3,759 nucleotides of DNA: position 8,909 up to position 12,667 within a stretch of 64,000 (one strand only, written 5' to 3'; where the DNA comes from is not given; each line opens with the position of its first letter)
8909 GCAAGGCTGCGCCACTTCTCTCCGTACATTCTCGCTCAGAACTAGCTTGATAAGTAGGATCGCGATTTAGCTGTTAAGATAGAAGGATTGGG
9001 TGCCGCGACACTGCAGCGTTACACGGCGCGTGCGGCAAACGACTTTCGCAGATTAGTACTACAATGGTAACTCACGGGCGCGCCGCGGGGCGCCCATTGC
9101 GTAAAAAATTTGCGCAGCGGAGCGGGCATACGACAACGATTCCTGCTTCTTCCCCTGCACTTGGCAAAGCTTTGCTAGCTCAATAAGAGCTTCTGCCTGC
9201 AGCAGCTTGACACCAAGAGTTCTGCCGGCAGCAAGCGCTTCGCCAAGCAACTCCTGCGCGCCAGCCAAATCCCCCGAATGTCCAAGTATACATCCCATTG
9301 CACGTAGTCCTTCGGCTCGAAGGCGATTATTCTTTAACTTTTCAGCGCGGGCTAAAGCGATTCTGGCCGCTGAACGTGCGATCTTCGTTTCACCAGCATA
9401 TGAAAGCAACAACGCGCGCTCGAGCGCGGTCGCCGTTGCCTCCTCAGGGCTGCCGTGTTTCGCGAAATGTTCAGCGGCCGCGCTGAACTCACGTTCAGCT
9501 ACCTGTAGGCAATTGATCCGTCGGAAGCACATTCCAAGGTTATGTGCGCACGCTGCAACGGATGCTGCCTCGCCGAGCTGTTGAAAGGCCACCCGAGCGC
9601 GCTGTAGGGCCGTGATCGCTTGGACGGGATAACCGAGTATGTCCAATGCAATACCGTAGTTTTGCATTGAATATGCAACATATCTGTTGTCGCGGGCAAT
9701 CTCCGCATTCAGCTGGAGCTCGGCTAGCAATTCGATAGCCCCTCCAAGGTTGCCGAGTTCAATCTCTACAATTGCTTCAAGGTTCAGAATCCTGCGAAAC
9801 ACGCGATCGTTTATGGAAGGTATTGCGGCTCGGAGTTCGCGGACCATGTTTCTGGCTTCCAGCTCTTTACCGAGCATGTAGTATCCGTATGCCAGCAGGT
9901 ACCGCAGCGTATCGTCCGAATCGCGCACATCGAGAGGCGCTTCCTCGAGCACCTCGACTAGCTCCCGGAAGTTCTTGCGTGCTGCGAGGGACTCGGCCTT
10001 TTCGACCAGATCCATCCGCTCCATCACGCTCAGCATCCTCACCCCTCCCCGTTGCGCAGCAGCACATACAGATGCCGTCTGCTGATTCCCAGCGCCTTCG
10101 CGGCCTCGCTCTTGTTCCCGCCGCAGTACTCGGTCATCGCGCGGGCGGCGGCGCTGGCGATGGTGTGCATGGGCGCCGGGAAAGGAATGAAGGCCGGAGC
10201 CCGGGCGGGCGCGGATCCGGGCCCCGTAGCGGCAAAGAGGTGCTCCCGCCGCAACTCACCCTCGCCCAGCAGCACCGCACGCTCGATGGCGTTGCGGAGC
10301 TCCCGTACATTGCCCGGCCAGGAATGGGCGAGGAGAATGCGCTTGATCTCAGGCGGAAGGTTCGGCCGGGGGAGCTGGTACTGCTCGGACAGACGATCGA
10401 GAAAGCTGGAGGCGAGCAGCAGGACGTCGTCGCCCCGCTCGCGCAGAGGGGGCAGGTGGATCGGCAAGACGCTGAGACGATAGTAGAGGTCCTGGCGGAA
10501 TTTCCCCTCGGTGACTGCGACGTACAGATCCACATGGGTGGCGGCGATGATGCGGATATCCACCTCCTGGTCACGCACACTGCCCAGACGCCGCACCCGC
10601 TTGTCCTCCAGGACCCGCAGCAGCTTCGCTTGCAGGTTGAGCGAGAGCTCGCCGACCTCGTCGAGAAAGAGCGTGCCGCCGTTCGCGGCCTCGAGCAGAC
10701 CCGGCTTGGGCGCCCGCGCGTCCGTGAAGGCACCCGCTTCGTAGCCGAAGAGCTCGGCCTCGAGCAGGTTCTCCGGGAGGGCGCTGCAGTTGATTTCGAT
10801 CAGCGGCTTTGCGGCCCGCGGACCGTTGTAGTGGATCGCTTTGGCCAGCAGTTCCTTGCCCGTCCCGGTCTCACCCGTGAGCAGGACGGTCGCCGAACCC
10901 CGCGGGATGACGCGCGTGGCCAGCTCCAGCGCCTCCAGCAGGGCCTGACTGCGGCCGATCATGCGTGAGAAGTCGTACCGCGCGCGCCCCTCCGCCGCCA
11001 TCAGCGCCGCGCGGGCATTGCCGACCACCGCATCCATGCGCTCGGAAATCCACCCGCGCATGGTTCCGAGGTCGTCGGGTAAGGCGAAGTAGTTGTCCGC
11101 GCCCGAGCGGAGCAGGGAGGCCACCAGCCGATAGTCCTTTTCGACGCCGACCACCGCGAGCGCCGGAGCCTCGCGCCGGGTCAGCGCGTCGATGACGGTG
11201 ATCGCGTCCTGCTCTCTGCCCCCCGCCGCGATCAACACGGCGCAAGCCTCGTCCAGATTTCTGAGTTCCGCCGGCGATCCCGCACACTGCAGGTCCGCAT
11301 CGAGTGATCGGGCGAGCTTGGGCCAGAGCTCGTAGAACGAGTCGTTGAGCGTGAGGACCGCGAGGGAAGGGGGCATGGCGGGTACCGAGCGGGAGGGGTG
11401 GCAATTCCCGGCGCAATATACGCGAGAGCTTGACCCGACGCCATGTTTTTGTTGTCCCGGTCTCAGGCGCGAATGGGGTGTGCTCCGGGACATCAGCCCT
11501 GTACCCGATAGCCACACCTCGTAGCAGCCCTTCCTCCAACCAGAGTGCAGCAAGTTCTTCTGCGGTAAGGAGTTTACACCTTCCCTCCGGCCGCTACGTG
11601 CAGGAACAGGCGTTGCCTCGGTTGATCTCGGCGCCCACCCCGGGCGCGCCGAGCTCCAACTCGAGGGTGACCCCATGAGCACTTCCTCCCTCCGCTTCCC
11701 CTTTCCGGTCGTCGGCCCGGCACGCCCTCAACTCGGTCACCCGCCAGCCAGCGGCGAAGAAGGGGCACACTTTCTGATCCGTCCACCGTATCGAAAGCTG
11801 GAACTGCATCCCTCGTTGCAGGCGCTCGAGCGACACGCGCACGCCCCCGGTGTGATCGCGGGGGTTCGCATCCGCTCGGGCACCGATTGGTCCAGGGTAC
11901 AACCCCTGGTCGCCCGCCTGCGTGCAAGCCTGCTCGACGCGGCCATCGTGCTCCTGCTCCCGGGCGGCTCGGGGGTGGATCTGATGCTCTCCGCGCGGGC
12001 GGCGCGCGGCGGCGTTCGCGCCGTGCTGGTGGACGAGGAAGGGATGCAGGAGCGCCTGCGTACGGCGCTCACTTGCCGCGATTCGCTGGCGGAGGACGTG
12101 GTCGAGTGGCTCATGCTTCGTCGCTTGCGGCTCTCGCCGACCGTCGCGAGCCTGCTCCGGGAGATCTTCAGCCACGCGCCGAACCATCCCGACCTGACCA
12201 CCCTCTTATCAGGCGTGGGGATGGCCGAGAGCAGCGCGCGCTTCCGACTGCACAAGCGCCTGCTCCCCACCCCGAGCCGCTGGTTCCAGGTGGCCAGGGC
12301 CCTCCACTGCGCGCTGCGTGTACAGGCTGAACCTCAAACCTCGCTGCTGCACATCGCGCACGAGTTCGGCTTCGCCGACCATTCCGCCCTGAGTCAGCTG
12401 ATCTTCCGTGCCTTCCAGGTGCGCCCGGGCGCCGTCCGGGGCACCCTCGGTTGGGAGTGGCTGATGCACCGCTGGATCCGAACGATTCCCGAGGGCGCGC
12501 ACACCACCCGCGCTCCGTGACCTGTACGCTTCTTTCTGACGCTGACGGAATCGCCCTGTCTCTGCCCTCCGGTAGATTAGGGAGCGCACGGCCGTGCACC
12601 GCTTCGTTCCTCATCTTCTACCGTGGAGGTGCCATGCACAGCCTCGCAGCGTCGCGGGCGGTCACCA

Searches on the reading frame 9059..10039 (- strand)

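Call 38: search_protein_families(library=padloc, proteins=[window:9059-10039:-], max_evalue=0.1)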
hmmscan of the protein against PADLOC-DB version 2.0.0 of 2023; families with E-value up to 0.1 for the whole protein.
window:9059-10039:- (326 aa): 1 family
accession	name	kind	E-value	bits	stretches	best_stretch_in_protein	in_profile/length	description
PDLC01031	Csx1/Csm6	-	0.024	12.1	1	13-130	142-245/357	CARF+HEPN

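Call 70: search_protein_families(library=pfam, proteins=[window:9059-10039:-], max_evalue=0.01)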
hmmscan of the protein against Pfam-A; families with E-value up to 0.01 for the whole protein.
window:9059-10039:- (326 aa): 3 families
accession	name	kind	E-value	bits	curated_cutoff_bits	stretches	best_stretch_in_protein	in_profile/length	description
PF13424.12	TPR_12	-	1.3e-10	41.8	30.1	3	252-312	13-75/77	Tetratricopeptide repeat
PF17874.7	TPR_MalT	-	3.1e-05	23.8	45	1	167-311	45-190/336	MalT-like TPR region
PF07719.23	TPR_2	-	5.2e-05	23.5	27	0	242-270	1-29/34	Tetratricopeptide repeat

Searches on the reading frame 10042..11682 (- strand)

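Call 5: search_protein_families(library=ncbifam, proteins=[window:10042-11682:-], max_evalue=1)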
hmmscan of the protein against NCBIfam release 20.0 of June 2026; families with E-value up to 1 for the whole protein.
window:10042-11682:- (547 aa): 40 families (the best 25 are shown)
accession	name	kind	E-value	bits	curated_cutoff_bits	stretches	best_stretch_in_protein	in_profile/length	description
NF041552.1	TF_PrdR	equivalog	6e-91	305.5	795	1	236-542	264-573/577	sigma-54 dependent transcriptional regulator PrdR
NF003451.0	PRK05022.1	equivalog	2.3e-90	303.8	476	1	233-477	184-427/512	nitric oxide reductase transcriptional regulator NorR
TIGR01817.1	nifA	equivalog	7.7e-90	302.1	528.85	1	231-487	188-442/534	nif-specific transcriptional activator NifA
TIGR02329.1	propionate_PrpR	equivalog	1.8e-88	297.4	499.2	1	223-542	197-524/526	propionate catabolism operon regulatory protein PrpR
NF008469.0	PRK11361.1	equivalog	1.5e-87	294.2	714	1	188-540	92-449/461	acetoacetate metabolism transcriptional regulator AtoC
NF038308.1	RNA_repair_RtcR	equivalog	3.1e-85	287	650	1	231-477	172-426/530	RNA repair transcriptional activator RtcR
TIGR02915.1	PEP_resp_reg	equivalog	3.5e-85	286.5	502.6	1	236-543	136-440/445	PEP-CTERM-box response regulator transcription factor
NF011953.0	PRK15424.1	equivalog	8.7e-84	282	703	1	227-544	207-533/538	propionate catabolism operon regulatory protein PrpR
NF050807.1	TransRegFlbDCaul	equivalog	2.3e-83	280.6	750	1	164-538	61-431/454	sigma-54-dependent transcriptional regulator FlbD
TIGR01818.1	ntrC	equivalog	9.4e-82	275.2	558.6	1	157-473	54-368/463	nitrogen regulation protein NR(I)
NF007689.0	PRK10365.1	equivalog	4.8e-78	262.9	760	1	189-539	94-436/441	sigma-54-dependent response regulator transcription factor ZraR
NF049963.1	RespRegFlgRCampy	domain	3e-77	260.3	750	1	191-483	88-378/429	fla regulon two-component system response regulator FlgR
TIGR02974.1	phageshock_pspF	equivalog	4.5e-76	256.2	443.55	1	241-471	1-231/336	phage shock protein operon transcriptional activator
NF008085.0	PRK10820.1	equivalog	5e-75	253.1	576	1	234-476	199-440/520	transcriptional regulator TyrR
NF011695.0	PRK15115.1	equivalog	8e-75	252.3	763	1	239-543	135-434/445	two-component system response regulator GlrR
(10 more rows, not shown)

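Call 6: search_protein_families(library=pfam, proteins=[window:10042-11682:-], max_evalue=1)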
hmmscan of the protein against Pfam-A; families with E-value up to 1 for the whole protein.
window:10042-11682:- (547 aa): 20 families
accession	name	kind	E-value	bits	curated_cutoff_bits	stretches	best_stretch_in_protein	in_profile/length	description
PF00158.32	Sigma54_activat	-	6e-66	221.7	20.2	1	241-409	1-168/168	Sigma-54 interaction domain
PF25601.1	AAA_lid_14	-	2.6e-19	69.3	27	1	414-484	1-72/87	AAA+ ATPase lid domain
PF14532.12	Sigma54_activ_2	-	6.6e-19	69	25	1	252-413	10-138/138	Sigma-54 interaction domain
PF01078.27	Mg_chelatase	-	3.8e-07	30.2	20.3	2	323-364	95-136/207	Magnesium chelatase, subunit ChlI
PF07728.20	AAA_5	-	6.2e-07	29.9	22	1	266-383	2-122/139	AAA domain (dynein-related subfamily)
PF02954.25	HTH_8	-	1.6e-06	28.1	22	1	518-539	15-36/42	Bacterial regulatory protein, Fis family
PF07724.20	AAA_2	-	0.00014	22.4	27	1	264-364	4-105/166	AAA domain (Cdc48 subfamily)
PF00004.35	AAA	-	0.00028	21.8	21.2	1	266-383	1-109/131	ATPase family associated with various cellular activities (AAA)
PF12728.13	HTH_17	-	0.0062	17.2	27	1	525-546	5-26/51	Helix-turn-helix domain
PF13384.12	HTH_23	-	0.013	15.7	24.6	1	514-544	9-40/50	Homeodomain-like domain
PF13191.12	AAA_16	-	0.019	15.9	32.6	1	243-354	4-116/167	AAA ATPase domain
PF13551.12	HTH_29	-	0.029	14.9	28.1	1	520-539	10-30/64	Winged helix-turn helix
PF01695.23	IstB_IS21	-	0.03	14.2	24.1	1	231-311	62-140/238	IstB-like ATP binding protein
PF00493.29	MCM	-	0.05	13.2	23.3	1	260-363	54-150/224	MCM P-loop domain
PF13518.12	HTH_28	-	0.076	13.6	25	1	521-543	12-34/52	Helix-turn-helix domain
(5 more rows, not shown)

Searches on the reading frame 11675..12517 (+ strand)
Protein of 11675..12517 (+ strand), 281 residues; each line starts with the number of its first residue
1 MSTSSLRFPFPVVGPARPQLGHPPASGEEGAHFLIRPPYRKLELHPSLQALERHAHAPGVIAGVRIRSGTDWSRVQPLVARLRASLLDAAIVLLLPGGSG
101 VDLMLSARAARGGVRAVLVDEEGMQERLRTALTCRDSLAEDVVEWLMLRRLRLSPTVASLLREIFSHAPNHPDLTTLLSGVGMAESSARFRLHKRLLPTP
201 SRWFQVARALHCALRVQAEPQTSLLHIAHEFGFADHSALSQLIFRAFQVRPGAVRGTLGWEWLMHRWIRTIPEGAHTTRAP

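Call 5: search_protein_families(library=ncbifam, proteins=[window:11675-12517:+], max_evalue=1)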
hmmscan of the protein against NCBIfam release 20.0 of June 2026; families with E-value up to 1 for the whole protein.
window:11675-12517:+ (281 aa): 4 families
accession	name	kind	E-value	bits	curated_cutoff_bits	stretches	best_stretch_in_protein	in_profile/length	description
NF006902.0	PRK09393.1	equivalog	0.0018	17.5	425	1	154-256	219-320/327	transcriptional regulator FtrA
NF049968.1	QhpR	equivalog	0.0066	15.6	250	1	211-255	240-284/284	AraC-like transcriptional regulator QhpR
NF007243.0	PRK09685.1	equivalog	0.0071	15.8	199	1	202-255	245-299/303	transcriptional regulator FeaR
NF010028.0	PRK13503.1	equivalog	0.0099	15.3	288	1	197-255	213-270/278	HTH-type transcriptional activator RhaS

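Call 6: search_protein_families(library=pfam, proteins=[window:11675-12517:+], max_evalue=1)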
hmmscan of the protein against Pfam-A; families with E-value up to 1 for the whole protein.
window:11675-12517:+ (281 aa): 1 family
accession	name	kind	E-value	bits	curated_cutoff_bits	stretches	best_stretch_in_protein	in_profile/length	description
PF12833.13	HTH_18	-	7.2e-08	33.1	33.6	1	181-255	5-78/80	Helix-turn-helix domain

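Call 38: search_protein_families(library=padloc, proteins=[window:11675-12517:+], max_evalue=0.1)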
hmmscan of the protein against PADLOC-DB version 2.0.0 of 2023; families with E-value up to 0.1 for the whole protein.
window:11675-12517:+ (281 aa): 0 families
